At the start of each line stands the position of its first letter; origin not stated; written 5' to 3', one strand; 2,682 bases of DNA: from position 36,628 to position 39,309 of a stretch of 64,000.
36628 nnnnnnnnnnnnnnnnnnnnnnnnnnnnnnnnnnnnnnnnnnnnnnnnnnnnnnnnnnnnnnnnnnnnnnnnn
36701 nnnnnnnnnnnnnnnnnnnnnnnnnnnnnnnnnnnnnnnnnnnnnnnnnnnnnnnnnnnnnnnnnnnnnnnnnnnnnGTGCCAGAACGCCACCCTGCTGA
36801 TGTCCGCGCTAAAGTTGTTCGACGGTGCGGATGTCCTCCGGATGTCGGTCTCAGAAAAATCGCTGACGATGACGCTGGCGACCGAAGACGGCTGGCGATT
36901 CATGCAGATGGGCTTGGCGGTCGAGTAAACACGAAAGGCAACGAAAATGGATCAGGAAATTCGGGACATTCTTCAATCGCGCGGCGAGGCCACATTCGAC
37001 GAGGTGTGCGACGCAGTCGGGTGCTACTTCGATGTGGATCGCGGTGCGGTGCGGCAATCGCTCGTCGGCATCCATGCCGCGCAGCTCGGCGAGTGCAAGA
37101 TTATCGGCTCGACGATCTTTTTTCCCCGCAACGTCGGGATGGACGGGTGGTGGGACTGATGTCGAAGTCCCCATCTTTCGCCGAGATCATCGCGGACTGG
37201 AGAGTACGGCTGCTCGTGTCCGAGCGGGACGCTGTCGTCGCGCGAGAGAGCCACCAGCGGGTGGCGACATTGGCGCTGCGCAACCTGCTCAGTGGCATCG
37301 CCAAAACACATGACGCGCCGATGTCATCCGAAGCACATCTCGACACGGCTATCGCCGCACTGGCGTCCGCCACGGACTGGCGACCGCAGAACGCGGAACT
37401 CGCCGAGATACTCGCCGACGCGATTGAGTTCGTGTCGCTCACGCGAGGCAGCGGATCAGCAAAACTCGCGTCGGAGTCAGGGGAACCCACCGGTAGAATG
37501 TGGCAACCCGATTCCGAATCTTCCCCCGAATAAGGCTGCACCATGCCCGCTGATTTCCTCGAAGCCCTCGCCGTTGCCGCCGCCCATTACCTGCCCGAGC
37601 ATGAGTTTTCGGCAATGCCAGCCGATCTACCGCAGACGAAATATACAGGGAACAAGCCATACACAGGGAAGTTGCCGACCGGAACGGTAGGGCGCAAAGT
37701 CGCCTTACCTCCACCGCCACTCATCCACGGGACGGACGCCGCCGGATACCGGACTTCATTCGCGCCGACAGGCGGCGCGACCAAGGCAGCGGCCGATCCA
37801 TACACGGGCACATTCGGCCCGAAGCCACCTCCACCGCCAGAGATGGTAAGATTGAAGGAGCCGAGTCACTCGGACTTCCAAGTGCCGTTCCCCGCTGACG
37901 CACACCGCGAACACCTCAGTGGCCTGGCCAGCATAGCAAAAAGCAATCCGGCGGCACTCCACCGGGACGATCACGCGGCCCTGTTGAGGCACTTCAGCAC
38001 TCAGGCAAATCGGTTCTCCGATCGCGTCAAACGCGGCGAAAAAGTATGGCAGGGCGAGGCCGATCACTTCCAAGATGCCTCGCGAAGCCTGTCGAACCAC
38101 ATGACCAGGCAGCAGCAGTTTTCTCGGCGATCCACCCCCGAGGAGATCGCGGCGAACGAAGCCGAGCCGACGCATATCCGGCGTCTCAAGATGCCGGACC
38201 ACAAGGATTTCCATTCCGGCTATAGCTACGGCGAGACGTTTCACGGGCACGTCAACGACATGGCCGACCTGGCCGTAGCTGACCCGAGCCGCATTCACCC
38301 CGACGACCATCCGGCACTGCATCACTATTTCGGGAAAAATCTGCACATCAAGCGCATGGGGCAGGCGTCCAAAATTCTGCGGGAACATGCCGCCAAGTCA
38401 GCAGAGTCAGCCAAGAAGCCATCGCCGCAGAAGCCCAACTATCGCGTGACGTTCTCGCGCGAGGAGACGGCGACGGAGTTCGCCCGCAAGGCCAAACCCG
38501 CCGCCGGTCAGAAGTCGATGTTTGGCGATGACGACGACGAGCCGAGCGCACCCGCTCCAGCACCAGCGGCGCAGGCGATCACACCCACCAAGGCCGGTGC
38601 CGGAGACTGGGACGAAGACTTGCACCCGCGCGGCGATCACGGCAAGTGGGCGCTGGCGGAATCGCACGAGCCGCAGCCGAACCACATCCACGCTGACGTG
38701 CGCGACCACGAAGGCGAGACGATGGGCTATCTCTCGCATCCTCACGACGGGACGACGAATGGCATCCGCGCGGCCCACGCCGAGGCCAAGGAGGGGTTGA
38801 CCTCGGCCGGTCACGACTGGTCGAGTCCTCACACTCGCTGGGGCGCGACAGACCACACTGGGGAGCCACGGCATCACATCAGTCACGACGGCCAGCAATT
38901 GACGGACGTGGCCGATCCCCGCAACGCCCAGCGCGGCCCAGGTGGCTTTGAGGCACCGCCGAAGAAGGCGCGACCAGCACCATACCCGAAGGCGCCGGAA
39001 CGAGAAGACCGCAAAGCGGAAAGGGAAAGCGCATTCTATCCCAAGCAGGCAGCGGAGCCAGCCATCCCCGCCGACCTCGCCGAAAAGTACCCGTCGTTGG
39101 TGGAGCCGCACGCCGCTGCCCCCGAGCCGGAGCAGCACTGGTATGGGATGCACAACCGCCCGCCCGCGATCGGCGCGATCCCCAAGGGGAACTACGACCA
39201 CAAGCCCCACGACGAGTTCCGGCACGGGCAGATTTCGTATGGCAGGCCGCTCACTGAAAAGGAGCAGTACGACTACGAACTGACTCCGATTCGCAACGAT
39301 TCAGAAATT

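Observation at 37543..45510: Giant 2655-aa protein with seven regularly spaced QYPSL[KVA]EP sites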

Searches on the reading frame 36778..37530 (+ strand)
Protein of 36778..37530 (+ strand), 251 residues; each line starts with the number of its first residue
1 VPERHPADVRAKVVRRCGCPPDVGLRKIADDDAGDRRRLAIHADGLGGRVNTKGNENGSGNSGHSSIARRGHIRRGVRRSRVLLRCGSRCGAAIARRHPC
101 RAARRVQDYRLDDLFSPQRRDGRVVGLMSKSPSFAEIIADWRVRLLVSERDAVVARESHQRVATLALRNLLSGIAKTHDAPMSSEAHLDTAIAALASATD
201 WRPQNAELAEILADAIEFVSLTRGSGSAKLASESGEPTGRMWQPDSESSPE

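Call 11: search_protein_families(library=pfam, proteins=[window:36778-37530:+], max_evalue=0.01)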
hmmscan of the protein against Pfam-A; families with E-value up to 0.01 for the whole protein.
window:36778-37530:+ (251 aa): 0 families

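Call 65: search_protein_families(library=pfam, proteins=[window:36778-37530:+], max_evalue=1)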
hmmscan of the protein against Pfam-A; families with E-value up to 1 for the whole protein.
window:36778-37530:+ (251 aa): 1 family
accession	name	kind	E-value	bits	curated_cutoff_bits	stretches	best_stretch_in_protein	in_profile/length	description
PF12905.13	Glyco_hydro_101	-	0.18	11.6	25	1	36-94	47-106/272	Endo-alpha-N-acetylgalactosaminidase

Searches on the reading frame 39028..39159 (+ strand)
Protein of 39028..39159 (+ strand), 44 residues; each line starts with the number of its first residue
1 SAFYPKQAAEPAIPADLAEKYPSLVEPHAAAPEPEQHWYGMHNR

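Call 40: find_homologous_proteins(query=A2, max_evalue=10)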
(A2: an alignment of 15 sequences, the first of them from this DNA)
Query A2 (15 sequences): 199 candidates shared short words with the query, none scored E <= 10.
